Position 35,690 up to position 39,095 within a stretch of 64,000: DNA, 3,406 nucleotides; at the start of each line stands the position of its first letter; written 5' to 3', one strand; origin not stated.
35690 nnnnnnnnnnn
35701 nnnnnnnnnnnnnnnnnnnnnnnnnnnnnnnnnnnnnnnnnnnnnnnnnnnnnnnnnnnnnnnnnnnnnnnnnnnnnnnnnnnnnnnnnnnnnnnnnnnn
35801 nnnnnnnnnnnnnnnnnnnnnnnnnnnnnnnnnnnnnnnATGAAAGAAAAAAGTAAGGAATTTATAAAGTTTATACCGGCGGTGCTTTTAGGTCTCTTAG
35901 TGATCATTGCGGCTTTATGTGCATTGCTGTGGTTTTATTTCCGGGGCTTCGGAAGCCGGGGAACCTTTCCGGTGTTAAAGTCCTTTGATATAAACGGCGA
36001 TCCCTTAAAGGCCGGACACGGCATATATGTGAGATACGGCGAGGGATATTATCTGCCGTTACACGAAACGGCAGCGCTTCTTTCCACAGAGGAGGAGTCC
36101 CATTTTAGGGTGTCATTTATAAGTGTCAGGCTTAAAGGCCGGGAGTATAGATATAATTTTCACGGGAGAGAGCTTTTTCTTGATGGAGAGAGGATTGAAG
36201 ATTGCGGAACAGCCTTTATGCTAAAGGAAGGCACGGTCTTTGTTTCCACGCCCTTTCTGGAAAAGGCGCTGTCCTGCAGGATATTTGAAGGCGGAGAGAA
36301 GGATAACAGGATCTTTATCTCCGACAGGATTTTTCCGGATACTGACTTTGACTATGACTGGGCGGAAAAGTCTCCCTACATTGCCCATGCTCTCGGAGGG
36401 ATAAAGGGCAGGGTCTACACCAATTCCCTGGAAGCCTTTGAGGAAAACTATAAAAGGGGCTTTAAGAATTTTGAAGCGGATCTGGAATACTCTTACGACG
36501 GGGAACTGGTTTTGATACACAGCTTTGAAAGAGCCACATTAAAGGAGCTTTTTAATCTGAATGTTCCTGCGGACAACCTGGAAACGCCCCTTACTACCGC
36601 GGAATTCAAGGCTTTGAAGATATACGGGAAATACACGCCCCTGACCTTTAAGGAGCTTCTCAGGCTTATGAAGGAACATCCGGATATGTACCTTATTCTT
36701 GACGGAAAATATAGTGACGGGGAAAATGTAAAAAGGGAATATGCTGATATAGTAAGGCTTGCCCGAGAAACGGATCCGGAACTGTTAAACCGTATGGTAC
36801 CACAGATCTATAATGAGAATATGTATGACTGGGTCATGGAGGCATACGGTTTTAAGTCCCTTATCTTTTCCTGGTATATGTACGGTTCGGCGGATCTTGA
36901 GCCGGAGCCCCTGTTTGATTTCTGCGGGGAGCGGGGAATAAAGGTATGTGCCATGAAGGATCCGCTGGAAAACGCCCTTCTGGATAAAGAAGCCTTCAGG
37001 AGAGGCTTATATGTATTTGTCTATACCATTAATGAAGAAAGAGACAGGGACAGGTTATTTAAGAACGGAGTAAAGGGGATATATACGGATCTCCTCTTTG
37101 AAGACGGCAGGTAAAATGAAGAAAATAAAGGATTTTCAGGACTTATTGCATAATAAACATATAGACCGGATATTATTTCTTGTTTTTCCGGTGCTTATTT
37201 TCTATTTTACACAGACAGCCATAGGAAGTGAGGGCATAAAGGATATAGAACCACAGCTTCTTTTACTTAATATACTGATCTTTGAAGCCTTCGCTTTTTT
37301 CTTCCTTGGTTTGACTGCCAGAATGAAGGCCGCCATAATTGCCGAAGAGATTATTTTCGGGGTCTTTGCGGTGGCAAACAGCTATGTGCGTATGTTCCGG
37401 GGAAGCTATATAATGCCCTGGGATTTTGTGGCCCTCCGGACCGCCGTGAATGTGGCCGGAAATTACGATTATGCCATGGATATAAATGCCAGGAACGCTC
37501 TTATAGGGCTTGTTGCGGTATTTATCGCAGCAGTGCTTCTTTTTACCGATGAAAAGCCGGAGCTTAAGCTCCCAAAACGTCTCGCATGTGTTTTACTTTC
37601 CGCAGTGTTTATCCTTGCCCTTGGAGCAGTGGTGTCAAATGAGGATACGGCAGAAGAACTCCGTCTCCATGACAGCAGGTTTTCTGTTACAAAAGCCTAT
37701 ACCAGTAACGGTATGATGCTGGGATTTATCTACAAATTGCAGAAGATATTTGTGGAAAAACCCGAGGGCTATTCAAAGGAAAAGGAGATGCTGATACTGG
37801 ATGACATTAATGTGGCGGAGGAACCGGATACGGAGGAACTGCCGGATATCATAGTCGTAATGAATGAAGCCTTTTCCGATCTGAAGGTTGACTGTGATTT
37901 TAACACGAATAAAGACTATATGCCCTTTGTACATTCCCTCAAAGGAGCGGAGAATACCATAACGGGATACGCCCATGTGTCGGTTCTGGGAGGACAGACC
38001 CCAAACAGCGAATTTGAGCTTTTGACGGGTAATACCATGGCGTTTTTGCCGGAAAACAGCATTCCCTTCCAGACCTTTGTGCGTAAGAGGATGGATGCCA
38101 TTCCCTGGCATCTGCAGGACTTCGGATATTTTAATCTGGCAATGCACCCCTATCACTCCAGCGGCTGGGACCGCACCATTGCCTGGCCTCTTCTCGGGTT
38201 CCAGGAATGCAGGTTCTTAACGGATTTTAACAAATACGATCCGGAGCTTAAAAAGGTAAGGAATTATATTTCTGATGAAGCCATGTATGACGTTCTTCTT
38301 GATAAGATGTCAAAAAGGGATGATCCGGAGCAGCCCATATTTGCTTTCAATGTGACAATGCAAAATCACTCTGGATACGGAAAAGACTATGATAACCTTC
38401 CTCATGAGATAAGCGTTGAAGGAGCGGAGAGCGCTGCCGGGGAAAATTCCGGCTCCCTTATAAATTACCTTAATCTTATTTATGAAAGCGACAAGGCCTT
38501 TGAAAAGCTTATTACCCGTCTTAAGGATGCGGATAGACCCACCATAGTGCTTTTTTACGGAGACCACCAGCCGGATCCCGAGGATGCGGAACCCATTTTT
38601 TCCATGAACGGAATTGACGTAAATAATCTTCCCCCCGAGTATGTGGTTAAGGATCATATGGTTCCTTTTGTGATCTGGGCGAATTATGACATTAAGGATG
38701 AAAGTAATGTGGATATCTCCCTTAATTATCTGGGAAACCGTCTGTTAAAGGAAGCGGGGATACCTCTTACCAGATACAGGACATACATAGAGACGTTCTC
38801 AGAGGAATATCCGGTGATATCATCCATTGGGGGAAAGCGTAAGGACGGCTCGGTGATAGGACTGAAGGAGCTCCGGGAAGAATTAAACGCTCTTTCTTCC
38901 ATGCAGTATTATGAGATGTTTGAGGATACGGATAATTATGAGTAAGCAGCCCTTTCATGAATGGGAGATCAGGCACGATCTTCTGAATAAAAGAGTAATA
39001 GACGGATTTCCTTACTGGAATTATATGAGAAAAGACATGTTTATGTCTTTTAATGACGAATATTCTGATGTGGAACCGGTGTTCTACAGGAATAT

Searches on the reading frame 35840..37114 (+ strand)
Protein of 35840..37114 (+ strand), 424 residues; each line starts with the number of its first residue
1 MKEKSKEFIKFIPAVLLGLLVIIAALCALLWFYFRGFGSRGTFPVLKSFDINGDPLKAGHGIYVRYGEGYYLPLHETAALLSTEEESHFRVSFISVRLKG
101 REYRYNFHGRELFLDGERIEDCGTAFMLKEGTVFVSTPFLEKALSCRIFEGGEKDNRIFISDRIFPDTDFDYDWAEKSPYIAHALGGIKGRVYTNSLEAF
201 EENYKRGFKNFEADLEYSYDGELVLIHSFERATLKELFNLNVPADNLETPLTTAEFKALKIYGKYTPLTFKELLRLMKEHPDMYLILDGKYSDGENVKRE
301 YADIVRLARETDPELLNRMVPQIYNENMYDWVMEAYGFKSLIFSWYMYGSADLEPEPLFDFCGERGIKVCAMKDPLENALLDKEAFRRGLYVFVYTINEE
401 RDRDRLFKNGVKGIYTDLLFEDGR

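Call 3: search_protein_families(library=pfam, proteins=[window:35840-37114:+], max_evalue=0.01)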
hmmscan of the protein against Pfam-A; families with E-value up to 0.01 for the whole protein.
window:35840-37114:+ (424 aa): 1 family
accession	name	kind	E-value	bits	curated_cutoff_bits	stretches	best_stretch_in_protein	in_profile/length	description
PF03009.23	GDPD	-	2e-13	51.4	23.6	1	187-417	3-240/244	Glycerophosphoryl diester phosphodiesterase family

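Call 46: search_protein_families(library=ncbifam, proteins=[window:35840-37114:+], max_evalue=0.001)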
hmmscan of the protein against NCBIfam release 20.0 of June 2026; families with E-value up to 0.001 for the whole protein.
window:35840-37114:+ (424 aa): 1 family
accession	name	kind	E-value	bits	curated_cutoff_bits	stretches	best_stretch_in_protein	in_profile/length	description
NF006989.0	PRK09454.1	equivalog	1.8e-07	30.8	264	0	178-228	10-58/251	glycerophosphodiester phosphodiesterase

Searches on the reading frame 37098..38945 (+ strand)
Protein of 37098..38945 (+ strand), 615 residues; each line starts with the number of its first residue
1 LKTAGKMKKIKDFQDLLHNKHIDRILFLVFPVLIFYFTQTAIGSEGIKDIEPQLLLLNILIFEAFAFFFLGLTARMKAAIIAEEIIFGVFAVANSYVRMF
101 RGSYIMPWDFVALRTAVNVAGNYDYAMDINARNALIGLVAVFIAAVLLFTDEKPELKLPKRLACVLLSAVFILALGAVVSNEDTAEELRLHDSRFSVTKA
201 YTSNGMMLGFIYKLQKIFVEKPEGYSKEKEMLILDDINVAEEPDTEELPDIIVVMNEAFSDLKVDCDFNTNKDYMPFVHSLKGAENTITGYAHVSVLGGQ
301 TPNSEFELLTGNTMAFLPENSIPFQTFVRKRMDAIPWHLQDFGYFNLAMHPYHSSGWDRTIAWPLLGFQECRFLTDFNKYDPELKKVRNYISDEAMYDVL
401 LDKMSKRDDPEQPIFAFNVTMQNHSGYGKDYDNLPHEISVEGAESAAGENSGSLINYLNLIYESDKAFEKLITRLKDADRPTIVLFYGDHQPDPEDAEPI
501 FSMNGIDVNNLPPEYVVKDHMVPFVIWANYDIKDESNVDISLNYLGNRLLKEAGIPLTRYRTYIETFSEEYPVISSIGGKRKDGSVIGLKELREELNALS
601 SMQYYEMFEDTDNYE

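Call 3: search_protein_families(library=pfam, proteins=[window:37098-38945:+], max_evalue=0.01)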
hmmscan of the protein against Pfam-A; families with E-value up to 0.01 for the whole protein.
window:37098-38945:+ (615 aa): 1 family
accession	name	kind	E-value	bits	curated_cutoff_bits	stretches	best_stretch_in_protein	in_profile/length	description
PF00884.28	Sulfatase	-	3.2e-30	105.9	25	1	249-555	1-301/301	Sulfatase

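Call 46: search_protein_families(library=ncbifam, proteins=[window:37098-38945:+], max_evalue=0.001)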
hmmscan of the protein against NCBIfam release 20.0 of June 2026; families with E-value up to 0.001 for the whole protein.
window:37098-38945:+ (615 aa): 0 families
